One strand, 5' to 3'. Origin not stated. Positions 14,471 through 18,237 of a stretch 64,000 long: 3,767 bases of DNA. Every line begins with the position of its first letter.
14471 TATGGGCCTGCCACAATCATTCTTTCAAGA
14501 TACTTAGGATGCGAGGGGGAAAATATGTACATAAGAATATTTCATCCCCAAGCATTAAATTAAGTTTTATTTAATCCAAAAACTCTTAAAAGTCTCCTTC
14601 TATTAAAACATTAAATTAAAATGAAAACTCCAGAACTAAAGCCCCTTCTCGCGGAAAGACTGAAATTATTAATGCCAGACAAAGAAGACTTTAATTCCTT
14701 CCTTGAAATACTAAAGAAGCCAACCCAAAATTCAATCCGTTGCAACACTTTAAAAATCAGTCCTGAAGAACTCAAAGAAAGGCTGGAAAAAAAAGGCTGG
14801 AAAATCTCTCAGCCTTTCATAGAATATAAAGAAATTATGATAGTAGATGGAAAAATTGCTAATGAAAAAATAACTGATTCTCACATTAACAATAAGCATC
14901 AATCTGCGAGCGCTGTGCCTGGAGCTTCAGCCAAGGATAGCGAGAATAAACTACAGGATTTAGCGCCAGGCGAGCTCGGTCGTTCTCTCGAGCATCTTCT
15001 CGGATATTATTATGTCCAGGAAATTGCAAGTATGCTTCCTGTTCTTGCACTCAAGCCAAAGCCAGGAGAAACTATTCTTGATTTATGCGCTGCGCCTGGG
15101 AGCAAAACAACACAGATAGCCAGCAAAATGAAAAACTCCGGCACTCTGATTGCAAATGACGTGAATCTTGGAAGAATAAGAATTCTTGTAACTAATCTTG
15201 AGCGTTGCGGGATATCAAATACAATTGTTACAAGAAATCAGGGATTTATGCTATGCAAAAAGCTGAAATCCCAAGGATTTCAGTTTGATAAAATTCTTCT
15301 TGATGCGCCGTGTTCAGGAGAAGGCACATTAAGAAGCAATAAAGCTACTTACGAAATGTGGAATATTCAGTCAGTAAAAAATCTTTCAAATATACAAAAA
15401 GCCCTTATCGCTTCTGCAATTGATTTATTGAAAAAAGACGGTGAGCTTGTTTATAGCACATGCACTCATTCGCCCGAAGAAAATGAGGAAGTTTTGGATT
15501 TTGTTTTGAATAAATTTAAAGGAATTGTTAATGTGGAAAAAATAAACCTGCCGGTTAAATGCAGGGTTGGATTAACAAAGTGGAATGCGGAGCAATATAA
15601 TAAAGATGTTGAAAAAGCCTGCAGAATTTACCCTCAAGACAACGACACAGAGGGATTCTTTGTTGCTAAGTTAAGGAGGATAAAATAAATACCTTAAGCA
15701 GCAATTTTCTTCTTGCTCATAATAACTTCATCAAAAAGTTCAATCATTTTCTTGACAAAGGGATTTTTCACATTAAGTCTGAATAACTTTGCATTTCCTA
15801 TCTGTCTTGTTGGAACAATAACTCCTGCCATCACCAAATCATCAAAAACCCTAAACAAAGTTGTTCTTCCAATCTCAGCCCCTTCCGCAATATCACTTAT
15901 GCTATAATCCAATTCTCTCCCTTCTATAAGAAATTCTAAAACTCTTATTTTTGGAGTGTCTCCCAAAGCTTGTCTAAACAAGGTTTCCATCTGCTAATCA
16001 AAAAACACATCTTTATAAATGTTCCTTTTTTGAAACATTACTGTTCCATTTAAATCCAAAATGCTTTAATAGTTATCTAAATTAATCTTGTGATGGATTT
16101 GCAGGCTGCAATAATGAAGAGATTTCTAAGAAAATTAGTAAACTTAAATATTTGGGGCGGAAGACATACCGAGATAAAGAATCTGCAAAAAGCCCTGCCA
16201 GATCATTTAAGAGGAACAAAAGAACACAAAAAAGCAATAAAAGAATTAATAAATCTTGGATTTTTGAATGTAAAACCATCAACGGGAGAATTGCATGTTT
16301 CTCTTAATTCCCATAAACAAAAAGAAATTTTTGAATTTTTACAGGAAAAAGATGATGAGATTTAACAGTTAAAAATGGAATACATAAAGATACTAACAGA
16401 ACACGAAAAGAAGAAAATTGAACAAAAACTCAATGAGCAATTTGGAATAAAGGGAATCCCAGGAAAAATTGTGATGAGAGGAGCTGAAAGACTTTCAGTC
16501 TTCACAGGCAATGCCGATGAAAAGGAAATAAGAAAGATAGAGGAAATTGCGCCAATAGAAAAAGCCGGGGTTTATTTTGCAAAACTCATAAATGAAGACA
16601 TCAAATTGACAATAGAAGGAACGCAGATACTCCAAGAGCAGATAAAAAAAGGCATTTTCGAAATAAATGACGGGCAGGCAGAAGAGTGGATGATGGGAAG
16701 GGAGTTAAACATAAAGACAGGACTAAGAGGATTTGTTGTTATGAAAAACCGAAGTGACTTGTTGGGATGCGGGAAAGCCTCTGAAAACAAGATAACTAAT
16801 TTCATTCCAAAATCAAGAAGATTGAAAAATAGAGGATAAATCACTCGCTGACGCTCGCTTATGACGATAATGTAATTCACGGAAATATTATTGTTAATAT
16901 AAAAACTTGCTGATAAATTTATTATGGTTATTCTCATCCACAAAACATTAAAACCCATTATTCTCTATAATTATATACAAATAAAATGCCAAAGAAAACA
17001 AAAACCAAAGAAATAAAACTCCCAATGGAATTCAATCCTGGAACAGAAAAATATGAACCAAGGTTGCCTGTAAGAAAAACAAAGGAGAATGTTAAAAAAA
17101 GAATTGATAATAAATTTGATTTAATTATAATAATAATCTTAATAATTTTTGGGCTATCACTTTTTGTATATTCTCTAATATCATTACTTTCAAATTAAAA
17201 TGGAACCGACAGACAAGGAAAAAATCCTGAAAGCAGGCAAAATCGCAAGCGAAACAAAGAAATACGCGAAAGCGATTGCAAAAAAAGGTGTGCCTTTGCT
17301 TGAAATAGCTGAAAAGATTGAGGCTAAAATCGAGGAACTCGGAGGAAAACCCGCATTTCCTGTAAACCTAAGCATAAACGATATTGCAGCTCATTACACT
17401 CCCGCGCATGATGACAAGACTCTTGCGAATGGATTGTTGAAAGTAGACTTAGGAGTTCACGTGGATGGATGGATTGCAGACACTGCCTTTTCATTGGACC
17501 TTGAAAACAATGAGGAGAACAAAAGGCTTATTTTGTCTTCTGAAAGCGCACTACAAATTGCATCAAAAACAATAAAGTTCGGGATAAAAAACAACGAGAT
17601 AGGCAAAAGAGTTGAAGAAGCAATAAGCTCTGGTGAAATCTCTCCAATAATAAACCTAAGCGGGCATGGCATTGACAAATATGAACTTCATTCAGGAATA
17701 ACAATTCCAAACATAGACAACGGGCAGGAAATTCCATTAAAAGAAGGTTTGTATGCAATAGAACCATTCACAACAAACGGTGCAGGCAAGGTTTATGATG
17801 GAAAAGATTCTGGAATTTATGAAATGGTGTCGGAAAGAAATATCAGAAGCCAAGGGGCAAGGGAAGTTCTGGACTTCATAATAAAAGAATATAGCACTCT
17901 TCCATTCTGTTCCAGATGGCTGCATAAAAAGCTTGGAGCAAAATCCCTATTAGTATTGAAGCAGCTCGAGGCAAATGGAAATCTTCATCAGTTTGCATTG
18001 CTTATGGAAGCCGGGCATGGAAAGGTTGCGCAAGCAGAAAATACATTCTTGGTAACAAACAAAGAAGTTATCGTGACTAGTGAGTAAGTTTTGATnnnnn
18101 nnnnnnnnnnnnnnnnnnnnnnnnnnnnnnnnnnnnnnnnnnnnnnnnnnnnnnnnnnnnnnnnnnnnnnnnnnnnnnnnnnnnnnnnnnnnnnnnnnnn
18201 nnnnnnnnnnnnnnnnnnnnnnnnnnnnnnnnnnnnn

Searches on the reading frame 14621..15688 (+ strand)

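Call 88: search_protein_families(library=pfam, proteins=[window:14621-15688:+], max_evalue=0.00001)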
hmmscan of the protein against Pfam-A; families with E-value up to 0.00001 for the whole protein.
window:14621-15688:+ (355 aa): 3 families
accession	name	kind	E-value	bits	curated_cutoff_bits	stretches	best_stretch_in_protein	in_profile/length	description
PF01189.24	Methyltr_RsmB-F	-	6.7e-52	176.5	27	1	142-352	2-199/199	16S rRNA methyltransferase RsmB/F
PF17125.10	Methyltr_RsmF_N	-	6.6e-10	39.7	34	1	12-56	7-49/86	N-terminal domain of 16S rRNA methyltransferase RsmF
PF01728.25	FtsJ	-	2.8e-06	27.8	24.1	1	147-301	20-158/181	FtsJ-like methyltransferase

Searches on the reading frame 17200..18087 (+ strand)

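Call 88: search_protein_families(library=pfam, proteins=[window:17200-18087:+], max_evalue=0.00001)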
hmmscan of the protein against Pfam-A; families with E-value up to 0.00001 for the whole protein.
window:17200-18087:+ (295 aa): 1 family
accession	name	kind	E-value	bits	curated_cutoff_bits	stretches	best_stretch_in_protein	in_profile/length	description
PF00557.29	Peptidase_M24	-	2.5e-23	83.4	23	1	7-207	1-190/208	Metallopeptidase family M24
